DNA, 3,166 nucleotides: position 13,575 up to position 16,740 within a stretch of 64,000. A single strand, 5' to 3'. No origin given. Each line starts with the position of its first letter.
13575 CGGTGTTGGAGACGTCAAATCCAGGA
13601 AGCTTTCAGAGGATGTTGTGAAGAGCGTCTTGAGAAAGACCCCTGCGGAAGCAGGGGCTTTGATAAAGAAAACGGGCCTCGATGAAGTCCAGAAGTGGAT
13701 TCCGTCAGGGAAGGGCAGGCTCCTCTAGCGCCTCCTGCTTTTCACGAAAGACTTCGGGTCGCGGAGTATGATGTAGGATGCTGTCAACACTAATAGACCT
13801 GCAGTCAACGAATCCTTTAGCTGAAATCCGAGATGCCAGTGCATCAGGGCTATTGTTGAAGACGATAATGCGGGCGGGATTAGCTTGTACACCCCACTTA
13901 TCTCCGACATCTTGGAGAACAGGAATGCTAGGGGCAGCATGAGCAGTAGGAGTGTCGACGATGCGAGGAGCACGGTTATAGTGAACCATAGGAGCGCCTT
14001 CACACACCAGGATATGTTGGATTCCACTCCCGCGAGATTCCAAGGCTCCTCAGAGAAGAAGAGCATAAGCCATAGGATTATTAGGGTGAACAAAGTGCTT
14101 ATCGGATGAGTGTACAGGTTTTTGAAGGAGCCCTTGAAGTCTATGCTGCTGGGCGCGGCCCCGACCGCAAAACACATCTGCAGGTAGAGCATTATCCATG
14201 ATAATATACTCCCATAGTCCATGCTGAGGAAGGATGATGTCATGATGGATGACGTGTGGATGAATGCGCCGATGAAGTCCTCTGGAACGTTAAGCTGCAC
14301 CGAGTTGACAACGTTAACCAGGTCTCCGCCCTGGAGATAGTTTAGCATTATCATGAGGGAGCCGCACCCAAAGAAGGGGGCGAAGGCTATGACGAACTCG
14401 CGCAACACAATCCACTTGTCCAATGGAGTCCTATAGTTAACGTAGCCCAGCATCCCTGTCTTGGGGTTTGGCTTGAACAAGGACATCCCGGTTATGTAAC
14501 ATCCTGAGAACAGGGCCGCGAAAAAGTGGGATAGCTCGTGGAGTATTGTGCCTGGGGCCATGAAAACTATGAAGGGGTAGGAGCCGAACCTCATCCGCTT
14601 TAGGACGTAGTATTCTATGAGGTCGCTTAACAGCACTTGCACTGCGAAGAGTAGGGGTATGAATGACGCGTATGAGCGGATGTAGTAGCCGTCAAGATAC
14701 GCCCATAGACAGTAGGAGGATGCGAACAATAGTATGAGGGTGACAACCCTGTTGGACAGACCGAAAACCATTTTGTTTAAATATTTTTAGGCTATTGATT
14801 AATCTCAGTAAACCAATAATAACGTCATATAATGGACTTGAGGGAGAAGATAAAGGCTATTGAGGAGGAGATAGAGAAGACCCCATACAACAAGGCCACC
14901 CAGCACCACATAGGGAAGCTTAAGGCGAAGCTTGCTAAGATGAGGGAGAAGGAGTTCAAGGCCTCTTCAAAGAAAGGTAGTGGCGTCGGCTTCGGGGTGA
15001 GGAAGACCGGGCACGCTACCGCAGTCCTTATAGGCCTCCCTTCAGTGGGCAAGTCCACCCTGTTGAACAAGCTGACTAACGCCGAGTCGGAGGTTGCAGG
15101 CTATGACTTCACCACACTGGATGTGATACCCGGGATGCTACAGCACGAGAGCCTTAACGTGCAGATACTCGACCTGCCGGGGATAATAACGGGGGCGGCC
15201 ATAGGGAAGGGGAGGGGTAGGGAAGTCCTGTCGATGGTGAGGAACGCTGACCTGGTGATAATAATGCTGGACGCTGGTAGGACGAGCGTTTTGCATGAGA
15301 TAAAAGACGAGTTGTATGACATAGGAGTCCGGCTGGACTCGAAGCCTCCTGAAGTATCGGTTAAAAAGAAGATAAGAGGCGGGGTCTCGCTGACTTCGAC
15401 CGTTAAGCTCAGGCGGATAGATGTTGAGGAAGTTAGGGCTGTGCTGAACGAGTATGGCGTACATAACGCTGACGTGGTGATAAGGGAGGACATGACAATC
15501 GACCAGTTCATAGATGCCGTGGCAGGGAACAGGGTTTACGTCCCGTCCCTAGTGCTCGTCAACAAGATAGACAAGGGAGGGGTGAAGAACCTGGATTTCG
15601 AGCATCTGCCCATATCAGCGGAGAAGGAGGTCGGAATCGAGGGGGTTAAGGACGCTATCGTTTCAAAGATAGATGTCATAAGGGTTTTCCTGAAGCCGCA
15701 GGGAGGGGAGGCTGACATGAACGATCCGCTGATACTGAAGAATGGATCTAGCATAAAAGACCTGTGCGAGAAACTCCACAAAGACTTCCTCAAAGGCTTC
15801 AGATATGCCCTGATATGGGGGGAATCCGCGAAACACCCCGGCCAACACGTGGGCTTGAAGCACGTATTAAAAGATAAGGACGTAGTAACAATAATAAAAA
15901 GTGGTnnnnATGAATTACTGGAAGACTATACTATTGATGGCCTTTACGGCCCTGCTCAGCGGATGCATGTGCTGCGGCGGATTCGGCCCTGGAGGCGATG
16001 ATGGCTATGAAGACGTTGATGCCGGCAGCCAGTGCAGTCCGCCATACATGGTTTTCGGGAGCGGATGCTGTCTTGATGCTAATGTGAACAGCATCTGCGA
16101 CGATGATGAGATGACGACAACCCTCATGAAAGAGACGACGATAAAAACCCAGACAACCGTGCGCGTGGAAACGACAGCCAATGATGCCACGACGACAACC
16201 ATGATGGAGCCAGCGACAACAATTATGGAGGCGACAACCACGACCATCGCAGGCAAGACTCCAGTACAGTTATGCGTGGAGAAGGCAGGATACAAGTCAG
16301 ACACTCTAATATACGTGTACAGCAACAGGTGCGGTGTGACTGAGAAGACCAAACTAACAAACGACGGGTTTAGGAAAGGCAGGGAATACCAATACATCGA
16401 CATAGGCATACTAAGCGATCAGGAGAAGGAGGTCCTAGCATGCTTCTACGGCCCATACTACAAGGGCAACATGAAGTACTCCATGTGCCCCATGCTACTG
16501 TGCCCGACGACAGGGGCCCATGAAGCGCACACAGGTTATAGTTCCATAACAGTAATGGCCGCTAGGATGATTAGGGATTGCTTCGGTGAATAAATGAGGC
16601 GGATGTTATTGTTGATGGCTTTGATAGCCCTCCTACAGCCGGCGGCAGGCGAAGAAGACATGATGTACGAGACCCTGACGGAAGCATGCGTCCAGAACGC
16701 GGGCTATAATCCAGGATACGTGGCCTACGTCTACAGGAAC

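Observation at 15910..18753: Translationally coupled operon: three paralogous secreted glutaredoxin-fold proteins plus a TraB/Tiki-like membrane protein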

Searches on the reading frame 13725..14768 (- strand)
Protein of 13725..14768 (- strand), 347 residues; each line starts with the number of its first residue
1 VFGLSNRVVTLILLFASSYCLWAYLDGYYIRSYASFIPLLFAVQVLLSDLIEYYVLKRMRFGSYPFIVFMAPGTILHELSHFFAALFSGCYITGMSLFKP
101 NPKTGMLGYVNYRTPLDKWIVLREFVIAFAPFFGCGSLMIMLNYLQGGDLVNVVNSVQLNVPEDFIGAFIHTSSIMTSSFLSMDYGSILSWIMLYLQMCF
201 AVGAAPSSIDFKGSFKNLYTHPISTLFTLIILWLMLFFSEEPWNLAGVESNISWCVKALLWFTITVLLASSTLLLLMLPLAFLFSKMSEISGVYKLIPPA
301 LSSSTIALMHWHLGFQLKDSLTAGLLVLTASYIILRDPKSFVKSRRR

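Call 4: search_protein_families(library=pfam, proteins=[window:13725-14768:-], max_evalue=1)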
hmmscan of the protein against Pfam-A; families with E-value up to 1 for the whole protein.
window:13725-14768:- (347 aa): 1 family
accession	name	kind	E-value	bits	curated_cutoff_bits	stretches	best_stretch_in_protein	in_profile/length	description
PF24539.1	DUF7600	-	0.12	12.1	27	1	76-113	49-86/169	Domain of unknown function (DUF7600)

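Call 58: search_protein_families(library=ncbifam, proteins=[window:13725-14768:-], max_evalue=0.1)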
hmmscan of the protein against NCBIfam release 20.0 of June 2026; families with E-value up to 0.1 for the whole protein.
window:13725-14768:- (347 aa): 0 families

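Call 84: search_solved_structures(query=window:13725-14768:-, max_evalue=10)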
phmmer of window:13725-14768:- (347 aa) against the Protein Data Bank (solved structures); distinct sequences matched with E-value up to 10: 0.

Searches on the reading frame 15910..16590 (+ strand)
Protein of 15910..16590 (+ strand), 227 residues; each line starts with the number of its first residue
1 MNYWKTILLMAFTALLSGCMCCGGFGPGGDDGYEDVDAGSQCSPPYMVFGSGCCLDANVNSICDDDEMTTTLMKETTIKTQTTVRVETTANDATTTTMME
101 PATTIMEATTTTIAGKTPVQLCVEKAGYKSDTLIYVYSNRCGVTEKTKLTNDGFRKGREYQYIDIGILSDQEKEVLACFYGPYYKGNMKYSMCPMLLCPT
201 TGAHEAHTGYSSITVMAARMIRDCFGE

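Call 4: search_protein_families(library=pfam, proteins=[window:15910-16590:+], max_evalue=1)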
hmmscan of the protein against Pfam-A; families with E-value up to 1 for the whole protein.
window:15910-16590:+ (227 aa): 1 family
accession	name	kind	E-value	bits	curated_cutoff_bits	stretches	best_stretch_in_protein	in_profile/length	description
PF01456.22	Mucin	-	0.0044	17.5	34.7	1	57-119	34-93/143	Mucin-like glycoprotein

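Call 35: predict_structure(alignment_id=A5)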
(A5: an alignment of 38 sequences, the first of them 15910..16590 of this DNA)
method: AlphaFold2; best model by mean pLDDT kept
length: 227 residues; sequences in the alignment: 38
mean_pLDDT: 81.0   pTM: 0.54
mean pLDDT of the five models: 81.0, 80.4, 80.3, 80.1, 80.1
residues with pLDDT >= 90: 123; 70-90: 32; 50-70: 58; < 50: 14
segments of 3 or more residues with pLDDT < 50: 23-26, 31-35
pLDDT, mean of each block of 10 residues (from residue 1): 79 69 50 49 89 92 77 52 55 57 60 81 98 97 97 96 97 98 94 97 95 96 90
secondary structure, 60 per line:
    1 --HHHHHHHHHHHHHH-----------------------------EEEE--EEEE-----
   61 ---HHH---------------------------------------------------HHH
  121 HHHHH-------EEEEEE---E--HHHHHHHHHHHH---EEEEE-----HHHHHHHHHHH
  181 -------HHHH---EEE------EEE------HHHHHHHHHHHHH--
elements in order: H3-16 E46-49 E52-55 H118-125 E133-138 H145-156 E160-164 H170-180 H188-191 E195-197 E204-206 H213-225

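Call 42: fold_search(model_id=the predicted structure, library=pdb)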
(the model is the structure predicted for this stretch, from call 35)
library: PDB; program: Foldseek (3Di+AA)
matches with E <= 10: 655; with E <= 0.001: 0
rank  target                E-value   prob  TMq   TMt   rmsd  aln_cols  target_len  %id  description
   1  2e7p_A                1.5e-02  0.92  0.25  0.43   6.6       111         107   13  Crystal structure of the holo form of glutaredoxin C1 from populus tremula x tremuloides (released 2007-09-25)
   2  2ht9_A                1.6e-02  0.93  0.27  0.48   5.3       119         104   15  The structure of dimeric human glutaredoxin 2 (released 2006-08-29)
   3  2e7p_D                1.6e-02  0.92  0.24  0.43   5.7       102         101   14  Crystal structure of the holo form of glutaredoxin C1 from populus tremula x tremuloides (released 2007-09-25)
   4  5kqa                  2.4e-02  0.87  0.26  0.43   6.0       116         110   16  Crystal structure of buckwheat glutaredoxin-glutathione complex (released 2017-07-05)
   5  5gtx_A                2.7e-02  0.87  0.26  0.43   6.0       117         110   14  Crystal structure of mutated buckwheat glutaredoxin (released 2017-07-05)
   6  5zvl_C                3.3e-02  0.87  0.25  0.44   5.4       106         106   11  Crystal Structure of Wheat Glutarredoxin (released 2019-03-13)
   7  2e7p_B                3.3e-02  0.77  0.24  0.40   6.5       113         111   16  Crystal structure of the holo form of glutaredoxin C1 from populus tremula x tremuloides (released 2007-09-25)
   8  3gnj_D                4.9e-02  0.85  0.26  0.45   5.1       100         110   19  The crystal structure of a thioredoxin-related protein from Desulfitobacterium hafniense DCB (released 2009-05-12)
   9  3dyr_B                6.0e-02  0.90  0.27  0.49   4.5        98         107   15  Crystal structure of E. coli thioredoxin mutant I76T in its oxidized form (released 2009-01-27)
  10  3h8q_A                6.4e-02  0.82  0.27  0.47   5.3       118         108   11  Crystal structure of glutaredoxin domain of human thioredoxin reductase 3 (released 2009-05-12)
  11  2e7p_C                6.4e-02  0.69  0.24  0.39   5.8       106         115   17  Crystal structure of the holo form of glutaredoxin C1 from populus tremula x tremuloides (released 2007-09-25)
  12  4hqs                  6.4e-02  0.47  0.23  0.33   9.6       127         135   12  Crystal structure of the pneumoccocal exposed lipoprotein thioredoxin sp_0659 (Etrx1) from Streptococcus pneumoniae stra (released 2013-12-25)
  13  3hyp_B                6.9e-02  0.87  0.27  0.46   4.8        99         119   11  Crystal structure of Bacteroides fragilis TrxP_S105G mutant (released 2010-01-12)
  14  6h1y_A                6.9e-02  0.85  0.26  0.48   4.8        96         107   16  CRYSTAL STRUCTURE OF A CHIMERIC VARIANT OF THIOREDOXIN FROM ESCHERICHIA COLI (released 2019-02-06)
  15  3rhb                  7.3e-02  0.77  0.25  0.45   5.8       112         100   13  Crystal structure of the apo form of glutaredoxin C5 from Arabidopsis thaliana (released 2011-06-01)
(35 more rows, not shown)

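Call 50: list_cluster_members(proteins=[P0001, window:15910-16590:+, window:17013-17582:+, window:17578-18750:+, P0030, P0009])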
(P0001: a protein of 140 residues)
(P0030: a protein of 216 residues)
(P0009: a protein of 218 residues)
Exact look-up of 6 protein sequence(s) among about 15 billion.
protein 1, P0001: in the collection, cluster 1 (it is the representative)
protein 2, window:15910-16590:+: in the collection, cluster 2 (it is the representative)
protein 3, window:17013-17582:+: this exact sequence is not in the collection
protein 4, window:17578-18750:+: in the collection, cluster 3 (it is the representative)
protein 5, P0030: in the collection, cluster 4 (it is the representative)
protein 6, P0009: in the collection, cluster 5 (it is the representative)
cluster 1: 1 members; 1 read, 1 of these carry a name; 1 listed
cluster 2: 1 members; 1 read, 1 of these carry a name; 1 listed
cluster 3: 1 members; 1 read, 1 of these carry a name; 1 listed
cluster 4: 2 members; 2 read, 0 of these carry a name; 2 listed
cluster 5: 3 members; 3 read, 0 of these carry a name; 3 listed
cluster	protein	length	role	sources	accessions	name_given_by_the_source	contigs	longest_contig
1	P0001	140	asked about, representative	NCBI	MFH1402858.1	MAG: hypothetical protein ABIH11_01150 [Candidatus Altiarchaeota archaeon]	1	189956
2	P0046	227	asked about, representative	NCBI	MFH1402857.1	MAG: hypothetical protein ABIH11_01145 [Candidatus Altiarchaeota archaeon]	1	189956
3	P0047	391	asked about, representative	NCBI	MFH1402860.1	MAG: TraB/GumN family protein [Candidatus Altiarchaeota archaeon]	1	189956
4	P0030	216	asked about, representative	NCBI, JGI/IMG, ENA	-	-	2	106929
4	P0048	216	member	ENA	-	-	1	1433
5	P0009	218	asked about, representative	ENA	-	-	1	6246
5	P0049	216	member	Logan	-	-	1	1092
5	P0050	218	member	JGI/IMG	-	-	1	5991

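Call 58: search_protein_families(library=ncbifam, proteins=[window:15910-16590:+], max_evalue=0.1)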
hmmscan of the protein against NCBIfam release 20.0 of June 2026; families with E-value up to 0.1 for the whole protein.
window:15910-16590:+ (227 aa): 0 families
